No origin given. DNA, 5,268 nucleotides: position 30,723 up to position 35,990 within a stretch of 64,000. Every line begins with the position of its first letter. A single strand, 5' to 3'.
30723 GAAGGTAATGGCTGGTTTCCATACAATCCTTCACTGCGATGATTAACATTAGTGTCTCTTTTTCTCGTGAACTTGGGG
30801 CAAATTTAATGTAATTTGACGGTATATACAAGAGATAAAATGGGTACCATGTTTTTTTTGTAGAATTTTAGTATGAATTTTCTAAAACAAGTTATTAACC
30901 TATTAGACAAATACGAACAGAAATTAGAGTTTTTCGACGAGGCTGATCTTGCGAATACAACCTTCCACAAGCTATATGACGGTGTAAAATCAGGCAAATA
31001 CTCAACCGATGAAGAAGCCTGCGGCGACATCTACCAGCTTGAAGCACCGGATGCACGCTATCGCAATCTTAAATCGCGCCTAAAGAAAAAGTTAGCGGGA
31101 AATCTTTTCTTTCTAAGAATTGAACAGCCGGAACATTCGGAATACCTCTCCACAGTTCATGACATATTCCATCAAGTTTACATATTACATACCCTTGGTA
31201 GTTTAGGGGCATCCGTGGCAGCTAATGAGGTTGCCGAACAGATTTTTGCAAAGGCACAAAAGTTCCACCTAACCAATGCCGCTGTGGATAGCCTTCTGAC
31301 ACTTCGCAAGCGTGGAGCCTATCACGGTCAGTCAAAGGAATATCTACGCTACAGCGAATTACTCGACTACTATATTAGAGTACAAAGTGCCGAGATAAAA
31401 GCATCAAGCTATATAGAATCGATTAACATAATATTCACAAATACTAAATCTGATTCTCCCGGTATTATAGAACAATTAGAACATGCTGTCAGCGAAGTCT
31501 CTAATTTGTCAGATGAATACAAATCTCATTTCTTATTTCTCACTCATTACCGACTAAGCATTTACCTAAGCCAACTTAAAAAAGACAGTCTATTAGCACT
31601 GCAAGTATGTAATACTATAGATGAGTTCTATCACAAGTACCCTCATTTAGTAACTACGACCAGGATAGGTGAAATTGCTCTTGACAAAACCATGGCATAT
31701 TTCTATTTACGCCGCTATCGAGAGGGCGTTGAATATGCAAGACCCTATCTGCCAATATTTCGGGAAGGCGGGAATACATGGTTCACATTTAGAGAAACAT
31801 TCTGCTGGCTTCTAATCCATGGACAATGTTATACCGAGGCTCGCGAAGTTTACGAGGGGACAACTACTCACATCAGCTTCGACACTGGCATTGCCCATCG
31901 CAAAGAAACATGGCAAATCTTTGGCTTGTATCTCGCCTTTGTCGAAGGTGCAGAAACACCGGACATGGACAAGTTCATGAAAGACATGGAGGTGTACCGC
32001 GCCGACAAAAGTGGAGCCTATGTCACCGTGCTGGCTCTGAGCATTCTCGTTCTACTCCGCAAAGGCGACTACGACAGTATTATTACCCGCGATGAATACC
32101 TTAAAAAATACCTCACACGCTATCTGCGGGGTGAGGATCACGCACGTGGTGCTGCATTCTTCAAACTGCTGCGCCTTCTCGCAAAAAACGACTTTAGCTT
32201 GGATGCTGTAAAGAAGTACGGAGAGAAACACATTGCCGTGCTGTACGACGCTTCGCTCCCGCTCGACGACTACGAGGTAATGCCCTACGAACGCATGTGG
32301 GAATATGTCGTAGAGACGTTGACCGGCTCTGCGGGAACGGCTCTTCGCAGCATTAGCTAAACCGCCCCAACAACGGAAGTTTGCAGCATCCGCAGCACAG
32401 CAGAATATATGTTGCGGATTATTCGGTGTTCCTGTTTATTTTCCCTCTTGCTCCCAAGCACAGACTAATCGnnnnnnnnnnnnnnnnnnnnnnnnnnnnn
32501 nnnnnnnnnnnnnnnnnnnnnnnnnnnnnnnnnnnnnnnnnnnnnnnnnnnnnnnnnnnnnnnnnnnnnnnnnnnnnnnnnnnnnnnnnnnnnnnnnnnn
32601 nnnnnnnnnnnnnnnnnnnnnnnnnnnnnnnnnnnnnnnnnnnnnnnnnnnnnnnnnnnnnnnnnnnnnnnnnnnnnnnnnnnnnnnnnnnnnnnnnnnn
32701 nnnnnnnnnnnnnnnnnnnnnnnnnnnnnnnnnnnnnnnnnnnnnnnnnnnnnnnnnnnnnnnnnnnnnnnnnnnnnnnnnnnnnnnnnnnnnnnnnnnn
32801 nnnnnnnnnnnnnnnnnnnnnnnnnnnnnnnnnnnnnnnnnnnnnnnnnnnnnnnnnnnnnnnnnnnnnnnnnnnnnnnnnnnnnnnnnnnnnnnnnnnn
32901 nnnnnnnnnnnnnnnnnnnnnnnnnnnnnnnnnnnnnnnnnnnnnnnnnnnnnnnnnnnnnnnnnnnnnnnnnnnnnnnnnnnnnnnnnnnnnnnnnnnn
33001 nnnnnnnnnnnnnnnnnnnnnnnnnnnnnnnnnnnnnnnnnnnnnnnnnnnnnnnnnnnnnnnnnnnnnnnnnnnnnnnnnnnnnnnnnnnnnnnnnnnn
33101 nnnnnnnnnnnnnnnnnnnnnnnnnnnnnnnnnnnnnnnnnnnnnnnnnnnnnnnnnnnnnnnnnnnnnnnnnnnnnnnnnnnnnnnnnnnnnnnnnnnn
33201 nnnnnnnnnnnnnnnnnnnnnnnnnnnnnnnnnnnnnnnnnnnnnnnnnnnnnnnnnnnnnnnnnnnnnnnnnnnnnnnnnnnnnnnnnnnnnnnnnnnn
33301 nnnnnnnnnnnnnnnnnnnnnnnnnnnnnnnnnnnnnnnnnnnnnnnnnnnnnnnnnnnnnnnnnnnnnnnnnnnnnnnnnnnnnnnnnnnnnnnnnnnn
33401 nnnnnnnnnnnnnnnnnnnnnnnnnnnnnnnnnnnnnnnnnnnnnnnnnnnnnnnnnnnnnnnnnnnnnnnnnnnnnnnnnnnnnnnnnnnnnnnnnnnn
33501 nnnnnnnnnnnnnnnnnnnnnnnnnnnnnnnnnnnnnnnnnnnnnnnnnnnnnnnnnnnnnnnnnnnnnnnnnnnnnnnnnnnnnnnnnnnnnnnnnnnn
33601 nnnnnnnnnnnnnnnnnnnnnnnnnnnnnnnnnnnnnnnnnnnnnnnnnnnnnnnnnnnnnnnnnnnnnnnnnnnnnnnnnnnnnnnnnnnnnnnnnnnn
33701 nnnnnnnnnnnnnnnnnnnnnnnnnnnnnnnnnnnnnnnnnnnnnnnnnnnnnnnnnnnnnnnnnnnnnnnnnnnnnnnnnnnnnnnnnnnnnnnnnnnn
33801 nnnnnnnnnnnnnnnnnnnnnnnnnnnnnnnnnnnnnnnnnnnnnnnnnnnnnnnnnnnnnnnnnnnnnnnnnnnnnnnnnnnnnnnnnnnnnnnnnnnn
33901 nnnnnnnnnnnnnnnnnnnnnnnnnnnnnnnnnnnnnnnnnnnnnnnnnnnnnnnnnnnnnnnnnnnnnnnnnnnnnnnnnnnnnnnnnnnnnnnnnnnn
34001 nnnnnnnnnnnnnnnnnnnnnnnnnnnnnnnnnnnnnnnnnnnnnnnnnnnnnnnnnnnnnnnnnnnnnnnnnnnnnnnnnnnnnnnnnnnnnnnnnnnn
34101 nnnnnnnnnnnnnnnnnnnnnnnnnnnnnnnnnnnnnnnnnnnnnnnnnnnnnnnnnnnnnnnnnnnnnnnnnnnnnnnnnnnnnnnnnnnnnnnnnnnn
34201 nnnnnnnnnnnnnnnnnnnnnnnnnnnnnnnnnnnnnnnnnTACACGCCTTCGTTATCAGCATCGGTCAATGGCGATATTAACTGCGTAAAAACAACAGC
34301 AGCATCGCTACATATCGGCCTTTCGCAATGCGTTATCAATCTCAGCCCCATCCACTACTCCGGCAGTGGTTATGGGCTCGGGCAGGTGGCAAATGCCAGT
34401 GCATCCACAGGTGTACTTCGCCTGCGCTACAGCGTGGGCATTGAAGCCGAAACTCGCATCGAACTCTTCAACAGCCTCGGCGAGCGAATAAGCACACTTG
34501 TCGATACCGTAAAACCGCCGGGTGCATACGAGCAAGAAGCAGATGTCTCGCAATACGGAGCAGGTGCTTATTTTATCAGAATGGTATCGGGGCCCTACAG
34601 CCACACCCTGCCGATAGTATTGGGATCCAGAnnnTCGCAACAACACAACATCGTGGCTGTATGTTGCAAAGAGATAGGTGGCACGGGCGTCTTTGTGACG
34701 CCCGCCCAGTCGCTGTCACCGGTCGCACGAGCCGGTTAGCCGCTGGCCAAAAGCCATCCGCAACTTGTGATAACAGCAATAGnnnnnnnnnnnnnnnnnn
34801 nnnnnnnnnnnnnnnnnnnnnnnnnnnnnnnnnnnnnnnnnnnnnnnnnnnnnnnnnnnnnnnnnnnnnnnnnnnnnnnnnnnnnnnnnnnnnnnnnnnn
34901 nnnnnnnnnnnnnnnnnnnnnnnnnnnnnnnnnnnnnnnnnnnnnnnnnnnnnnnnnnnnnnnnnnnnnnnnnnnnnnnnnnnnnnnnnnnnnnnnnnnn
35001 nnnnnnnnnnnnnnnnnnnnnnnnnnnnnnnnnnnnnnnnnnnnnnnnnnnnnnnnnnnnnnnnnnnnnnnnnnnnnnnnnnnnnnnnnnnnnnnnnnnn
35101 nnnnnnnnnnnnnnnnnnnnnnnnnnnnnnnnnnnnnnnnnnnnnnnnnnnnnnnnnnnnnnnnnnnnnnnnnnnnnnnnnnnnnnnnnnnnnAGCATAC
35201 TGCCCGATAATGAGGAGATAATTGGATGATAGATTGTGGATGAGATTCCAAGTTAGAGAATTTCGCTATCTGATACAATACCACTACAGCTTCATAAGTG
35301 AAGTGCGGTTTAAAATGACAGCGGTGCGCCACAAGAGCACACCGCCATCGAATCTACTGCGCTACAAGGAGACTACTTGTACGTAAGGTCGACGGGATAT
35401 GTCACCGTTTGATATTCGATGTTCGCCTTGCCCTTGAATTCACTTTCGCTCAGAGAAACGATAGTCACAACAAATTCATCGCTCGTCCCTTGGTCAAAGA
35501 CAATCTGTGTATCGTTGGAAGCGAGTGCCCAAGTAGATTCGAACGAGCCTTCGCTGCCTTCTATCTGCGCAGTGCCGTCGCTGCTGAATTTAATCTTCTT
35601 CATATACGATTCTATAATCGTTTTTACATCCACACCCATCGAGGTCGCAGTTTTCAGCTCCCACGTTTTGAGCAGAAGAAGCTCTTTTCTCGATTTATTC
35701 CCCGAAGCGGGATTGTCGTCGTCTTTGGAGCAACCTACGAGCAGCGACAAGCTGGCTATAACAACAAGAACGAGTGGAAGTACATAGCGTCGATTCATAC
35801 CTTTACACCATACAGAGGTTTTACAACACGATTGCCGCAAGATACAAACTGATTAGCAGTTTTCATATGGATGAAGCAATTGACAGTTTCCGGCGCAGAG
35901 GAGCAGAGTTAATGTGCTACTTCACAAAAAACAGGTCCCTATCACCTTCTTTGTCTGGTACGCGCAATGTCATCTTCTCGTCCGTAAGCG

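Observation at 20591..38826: A ~14.8-kb accessory island sits exactly between the two halves of a split IcmF-like fused acyl-CoA mutase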

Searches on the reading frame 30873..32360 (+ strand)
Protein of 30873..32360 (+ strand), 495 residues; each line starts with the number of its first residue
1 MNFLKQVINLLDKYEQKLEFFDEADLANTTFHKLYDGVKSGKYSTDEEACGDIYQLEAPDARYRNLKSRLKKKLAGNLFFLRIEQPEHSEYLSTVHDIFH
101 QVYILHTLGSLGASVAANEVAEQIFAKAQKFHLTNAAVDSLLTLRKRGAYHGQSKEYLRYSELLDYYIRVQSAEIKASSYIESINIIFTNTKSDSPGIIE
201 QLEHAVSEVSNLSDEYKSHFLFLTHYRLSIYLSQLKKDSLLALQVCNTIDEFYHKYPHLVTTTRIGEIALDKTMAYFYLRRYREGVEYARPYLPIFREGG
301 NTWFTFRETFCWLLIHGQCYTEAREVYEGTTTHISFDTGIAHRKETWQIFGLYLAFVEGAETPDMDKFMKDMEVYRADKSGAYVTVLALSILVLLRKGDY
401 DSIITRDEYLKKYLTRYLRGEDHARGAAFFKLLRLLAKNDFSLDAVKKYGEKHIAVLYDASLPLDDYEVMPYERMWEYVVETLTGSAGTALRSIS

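Call 6: search_protein_families(library=pfam, proteins=[window:30873-32360:+])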
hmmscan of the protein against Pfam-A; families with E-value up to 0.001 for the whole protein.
window:30873-32360:+ (495 aa): 0 families

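Call 50: search_protein_families(library=padloc, proteins=[window:30873-32360:+], max_evalue=0.001)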
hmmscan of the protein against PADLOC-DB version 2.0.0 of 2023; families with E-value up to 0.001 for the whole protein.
window:30873-32360:+ (495 aa): 0 families

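Call 51: search_protein_families(library=ncbifam, proteins=[window:30873-32360:+], max_evalue=0.001)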
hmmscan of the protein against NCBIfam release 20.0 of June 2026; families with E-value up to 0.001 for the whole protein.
window:30873-32360:+ (495 aa): 0 families

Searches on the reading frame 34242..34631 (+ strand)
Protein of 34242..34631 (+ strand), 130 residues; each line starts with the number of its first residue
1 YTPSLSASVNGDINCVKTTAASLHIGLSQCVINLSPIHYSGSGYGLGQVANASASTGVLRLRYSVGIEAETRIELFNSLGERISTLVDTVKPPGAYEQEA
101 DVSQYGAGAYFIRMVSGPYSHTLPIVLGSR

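Call 52: search_protein_families(library=pfam, proteins=[window:34242-34631:+], max_evalue=1)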
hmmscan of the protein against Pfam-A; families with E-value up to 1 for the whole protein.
window:34242-34631:+ (130 aa): 1 family
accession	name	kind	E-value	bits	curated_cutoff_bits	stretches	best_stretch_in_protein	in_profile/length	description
PF18962.6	Por_Secre_tail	-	0.00074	20.2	27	1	67-118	18-66/75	Secretion system C-terminal sorting domain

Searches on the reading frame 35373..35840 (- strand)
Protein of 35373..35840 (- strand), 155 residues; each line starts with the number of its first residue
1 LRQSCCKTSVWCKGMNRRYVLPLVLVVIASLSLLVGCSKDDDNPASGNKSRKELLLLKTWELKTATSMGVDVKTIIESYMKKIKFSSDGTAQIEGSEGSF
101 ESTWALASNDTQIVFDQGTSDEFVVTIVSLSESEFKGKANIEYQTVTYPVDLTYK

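Call 6: search_protein_families(library=pfam, proteins=[window:35373-35840:-])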
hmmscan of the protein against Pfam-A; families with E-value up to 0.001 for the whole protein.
window:35373-35840:- (155 aa): 1 family
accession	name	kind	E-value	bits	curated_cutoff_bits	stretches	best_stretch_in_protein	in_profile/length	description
PF13648.12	Lipocalin_4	-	0.00024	22.4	22.4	1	56-136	1-88/89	Lipocalin-like domain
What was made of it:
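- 34783..36309 (-): Three paralogous small lipocalin-like lipoprotein genes (34783-35193, 35373-35840, 35917-36309). They are on the opposite strand and so block read-through into the C-half. Call 6 (Lipocalin_4 at threshold for the middle gene).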

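Call 51: search_protein_families(library=ncbifam, proteins=[window:35373-35840:-], max_evalue=0.001)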
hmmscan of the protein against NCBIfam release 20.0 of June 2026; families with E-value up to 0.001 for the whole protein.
window:35373-35840:- (155 aa): 0 families
